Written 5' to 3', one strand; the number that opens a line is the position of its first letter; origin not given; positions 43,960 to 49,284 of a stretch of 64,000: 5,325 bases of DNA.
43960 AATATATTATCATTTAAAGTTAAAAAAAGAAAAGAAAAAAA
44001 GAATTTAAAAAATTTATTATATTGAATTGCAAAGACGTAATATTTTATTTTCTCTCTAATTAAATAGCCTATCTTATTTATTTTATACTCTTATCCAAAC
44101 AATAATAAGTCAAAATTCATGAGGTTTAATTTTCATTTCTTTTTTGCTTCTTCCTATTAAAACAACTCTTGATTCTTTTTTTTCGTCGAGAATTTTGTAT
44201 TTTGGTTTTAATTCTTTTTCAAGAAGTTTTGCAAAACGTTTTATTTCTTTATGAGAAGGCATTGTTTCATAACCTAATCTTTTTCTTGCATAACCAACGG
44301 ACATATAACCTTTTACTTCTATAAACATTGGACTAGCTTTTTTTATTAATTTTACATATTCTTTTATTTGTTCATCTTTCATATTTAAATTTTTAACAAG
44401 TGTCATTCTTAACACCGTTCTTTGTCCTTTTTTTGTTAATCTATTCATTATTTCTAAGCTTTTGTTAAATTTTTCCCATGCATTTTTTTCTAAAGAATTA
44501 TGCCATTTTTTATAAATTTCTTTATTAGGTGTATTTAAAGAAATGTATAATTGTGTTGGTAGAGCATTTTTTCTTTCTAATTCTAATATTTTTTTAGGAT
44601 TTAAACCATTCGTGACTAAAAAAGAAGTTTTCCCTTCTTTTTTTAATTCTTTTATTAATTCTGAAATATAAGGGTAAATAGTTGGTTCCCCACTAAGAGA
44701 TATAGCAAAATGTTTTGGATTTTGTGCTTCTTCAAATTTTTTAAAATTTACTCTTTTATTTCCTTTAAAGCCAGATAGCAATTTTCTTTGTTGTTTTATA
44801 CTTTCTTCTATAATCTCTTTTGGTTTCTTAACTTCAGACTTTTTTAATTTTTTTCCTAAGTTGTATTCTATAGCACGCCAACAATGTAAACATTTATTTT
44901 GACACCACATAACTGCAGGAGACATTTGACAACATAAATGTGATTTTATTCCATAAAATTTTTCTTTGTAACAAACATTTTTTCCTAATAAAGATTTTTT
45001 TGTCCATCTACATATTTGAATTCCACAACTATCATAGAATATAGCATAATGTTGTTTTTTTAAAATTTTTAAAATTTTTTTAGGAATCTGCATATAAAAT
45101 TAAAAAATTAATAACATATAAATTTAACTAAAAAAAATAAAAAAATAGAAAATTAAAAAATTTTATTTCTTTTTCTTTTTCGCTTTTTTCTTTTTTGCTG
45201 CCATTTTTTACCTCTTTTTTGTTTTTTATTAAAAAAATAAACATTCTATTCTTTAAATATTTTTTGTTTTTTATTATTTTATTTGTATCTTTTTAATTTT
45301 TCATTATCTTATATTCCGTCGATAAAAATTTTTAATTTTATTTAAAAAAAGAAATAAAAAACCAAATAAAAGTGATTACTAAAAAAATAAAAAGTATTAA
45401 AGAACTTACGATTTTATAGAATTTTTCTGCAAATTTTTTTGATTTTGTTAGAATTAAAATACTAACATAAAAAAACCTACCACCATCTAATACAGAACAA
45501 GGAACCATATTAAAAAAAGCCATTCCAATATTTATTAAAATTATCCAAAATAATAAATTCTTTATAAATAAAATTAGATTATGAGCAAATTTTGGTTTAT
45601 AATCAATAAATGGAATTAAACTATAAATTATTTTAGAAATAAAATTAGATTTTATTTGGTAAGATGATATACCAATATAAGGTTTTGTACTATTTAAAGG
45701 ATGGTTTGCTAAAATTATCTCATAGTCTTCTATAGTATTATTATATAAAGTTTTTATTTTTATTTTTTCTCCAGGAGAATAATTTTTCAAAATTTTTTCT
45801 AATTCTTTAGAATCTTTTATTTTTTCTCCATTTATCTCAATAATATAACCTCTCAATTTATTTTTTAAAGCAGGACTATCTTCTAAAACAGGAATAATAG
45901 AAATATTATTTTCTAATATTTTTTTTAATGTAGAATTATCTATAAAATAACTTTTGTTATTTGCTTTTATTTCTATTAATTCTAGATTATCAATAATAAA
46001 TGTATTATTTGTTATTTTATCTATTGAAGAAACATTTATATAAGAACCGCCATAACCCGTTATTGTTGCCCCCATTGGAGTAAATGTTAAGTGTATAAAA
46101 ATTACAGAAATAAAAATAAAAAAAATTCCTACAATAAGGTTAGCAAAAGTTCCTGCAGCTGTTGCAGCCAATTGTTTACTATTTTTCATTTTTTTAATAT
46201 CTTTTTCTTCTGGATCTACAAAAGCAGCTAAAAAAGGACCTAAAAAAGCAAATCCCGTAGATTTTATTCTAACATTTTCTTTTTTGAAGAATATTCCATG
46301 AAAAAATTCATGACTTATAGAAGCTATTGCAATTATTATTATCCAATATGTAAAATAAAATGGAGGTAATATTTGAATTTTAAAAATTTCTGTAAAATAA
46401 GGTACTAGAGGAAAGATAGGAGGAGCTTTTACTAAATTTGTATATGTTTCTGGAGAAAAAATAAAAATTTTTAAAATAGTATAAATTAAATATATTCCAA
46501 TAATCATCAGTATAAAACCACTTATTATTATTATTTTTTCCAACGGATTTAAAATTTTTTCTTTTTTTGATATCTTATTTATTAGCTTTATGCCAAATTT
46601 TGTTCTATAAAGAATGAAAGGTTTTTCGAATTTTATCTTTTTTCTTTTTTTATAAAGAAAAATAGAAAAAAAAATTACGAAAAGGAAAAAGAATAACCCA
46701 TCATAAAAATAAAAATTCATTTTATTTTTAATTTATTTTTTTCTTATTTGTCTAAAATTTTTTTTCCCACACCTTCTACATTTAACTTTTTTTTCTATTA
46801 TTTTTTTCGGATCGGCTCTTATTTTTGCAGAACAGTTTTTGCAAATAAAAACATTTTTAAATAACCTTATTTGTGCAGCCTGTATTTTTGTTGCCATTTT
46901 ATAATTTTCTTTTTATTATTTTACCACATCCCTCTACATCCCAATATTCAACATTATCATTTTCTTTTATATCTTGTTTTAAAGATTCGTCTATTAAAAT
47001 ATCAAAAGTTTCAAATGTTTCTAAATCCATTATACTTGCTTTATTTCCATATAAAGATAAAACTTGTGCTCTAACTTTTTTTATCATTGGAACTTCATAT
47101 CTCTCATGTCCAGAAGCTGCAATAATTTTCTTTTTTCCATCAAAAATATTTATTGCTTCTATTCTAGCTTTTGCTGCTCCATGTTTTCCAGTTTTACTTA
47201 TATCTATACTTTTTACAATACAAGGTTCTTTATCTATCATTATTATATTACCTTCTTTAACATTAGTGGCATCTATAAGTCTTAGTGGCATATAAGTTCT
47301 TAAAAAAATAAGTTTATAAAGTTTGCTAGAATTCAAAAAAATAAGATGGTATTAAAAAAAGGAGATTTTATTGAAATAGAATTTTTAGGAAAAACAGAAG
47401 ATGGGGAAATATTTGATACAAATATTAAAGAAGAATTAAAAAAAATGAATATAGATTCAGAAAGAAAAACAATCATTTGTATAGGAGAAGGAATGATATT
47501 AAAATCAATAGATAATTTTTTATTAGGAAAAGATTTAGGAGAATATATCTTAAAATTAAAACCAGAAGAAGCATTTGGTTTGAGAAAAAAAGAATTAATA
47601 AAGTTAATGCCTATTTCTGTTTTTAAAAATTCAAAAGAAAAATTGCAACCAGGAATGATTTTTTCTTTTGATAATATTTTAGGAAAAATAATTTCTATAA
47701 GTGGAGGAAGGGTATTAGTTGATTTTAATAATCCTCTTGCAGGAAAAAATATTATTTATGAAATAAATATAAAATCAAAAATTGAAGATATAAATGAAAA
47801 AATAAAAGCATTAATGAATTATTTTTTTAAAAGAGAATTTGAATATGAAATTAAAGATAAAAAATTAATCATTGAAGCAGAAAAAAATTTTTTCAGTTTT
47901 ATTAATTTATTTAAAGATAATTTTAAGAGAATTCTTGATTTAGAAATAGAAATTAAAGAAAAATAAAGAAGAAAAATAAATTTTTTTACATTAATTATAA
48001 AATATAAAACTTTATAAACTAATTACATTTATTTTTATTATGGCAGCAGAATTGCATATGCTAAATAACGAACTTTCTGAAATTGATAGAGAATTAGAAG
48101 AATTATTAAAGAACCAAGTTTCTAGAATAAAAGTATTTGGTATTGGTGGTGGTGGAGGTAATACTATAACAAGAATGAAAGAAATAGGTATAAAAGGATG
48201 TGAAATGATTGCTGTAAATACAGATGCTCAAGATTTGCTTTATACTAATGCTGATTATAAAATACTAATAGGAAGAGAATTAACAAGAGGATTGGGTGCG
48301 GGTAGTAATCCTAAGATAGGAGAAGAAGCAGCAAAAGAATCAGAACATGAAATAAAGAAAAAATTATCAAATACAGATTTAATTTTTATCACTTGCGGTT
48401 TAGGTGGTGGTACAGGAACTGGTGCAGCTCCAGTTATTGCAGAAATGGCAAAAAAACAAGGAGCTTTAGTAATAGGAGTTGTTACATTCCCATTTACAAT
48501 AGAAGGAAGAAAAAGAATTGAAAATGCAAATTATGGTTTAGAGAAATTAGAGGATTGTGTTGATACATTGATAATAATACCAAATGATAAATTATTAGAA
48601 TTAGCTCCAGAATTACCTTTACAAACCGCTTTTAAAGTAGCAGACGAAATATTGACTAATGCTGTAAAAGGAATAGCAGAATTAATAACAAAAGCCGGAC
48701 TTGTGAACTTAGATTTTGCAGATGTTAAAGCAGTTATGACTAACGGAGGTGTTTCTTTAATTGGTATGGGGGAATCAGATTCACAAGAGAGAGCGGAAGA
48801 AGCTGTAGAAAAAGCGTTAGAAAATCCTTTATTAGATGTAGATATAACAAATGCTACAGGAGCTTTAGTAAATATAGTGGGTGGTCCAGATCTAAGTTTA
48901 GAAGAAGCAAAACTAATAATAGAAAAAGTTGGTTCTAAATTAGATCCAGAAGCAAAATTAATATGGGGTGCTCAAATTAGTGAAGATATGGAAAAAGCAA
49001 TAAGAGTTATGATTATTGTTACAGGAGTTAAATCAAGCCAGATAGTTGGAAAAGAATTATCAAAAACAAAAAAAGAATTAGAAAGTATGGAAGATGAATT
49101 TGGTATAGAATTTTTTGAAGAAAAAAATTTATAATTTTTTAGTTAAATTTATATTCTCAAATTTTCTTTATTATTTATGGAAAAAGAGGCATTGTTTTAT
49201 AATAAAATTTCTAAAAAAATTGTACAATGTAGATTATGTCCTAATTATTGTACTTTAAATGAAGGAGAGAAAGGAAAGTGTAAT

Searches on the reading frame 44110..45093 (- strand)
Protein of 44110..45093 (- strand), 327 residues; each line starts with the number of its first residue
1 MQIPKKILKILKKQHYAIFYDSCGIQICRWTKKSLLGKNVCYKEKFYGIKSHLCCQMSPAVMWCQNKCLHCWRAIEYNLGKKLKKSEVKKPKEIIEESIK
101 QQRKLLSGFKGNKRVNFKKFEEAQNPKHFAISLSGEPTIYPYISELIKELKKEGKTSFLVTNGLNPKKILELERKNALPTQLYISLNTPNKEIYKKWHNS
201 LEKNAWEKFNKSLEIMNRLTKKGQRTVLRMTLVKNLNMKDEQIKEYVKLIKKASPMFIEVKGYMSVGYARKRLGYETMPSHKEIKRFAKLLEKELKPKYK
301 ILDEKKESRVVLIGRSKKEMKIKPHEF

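Call 38: search_protein_families(library=pfam, proteins=[window:44110-45093:-], max_evalue=0.001)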
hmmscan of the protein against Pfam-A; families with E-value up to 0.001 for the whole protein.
window:44110-45093:- (327 aa): 2 families
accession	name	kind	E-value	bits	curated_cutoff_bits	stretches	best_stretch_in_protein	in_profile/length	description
PF08608.17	Wyosine_form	-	3.4e-19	69.3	22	1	252-313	1-61/63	Wyosine base formation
PF04055.27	Radical_SAM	-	1e-16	62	29.5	1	63-246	6-165/166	Radical SAM superfamily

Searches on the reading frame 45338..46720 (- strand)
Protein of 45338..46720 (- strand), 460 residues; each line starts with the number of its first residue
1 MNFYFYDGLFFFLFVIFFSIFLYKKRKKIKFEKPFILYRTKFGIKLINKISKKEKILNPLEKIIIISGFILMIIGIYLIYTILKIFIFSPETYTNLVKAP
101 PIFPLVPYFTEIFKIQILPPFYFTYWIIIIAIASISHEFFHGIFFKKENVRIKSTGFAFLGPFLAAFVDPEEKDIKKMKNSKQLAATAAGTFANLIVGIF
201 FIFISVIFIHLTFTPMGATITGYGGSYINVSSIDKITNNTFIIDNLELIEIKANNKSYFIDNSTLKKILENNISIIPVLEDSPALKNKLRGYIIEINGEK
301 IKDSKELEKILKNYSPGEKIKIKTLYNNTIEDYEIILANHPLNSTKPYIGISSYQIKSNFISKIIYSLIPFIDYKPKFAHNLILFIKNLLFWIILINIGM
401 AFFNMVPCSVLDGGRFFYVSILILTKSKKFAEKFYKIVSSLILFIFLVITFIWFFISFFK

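Call 38: search_protein_families(library=pfam, proteins=[window:45338-46720:-], max_evalue=0.001)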
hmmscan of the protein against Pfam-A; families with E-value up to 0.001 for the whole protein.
window:45338-46720:- (460 aa): 2 families
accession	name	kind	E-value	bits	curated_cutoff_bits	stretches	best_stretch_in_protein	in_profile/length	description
PF02163.28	Peptidase_M50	-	2.6e-20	73.1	27.2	1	126-447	2-219/221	Peptidase family M50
PF13180.12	PDZ_2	-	2e-05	25.2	27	1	270-336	11-79/80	PDZ domain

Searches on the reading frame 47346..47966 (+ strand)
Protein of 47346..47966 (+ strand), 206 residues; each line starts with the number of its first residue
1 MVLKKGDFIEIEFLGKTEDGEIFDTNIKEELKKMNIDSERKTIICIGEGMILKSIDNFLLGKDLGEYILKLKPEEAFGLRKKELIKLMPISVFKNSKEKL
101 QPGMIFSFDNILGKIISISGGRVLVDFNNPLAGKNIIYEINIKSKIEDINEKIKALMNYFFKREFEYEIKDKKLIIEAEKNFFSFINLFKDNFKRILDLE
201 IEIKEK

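Call 70: search_protein_families(library=pfam, proteins=[window:47346-47966:+], max_evalue=0.0001)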
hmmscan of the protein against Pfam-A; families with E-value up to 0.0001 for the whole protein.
window:47346-47966:+ (206 aa): 1 family
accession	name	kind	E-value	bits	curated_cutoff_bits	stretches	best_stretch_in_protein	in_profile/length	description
PF22199.2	FKBP26_IF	-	8e-12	45.4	27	1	86-131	1-46/46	FKBP26, IF domain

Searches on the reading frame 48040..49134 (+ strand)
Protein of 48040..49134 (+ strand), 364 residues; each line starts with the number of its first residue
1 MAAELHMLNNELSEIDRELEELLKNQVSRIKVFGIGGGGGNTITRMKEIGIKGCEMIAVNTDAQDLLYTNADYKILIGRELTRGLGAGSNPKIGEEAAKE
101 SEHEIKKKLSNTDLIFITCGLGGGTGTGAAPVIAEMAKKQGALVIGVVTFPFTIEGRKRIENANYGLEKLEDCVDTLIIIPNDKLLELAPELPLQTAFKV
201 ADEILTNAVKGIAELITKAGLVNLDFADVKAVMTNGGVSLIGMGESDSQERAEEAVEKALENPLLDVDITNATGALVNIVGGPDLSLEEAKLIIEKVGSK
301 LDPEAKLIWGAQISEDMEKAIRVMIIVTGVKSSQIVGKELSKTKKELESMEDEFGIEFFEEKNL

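Call 38: search_protein_families(library=pfam, proteins=[window:48040-49134:+], max_evalue=0.001)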
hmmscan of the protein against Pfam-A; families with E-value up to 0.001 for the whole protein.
window:48040-49134:+ (364 aa): 2 families
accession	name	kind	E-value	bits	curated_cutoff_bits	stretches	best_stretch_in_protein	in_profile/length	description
PF00091.31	Tubulin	-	5.4e-50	170.7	33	1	29-188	1-188/190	Tubulin/FtsZ family, GTPase domain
PF12327.13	FtsZ_C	-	3e-34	117.6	27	1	237-331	1-95/95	FtsZ family, C-terminal domain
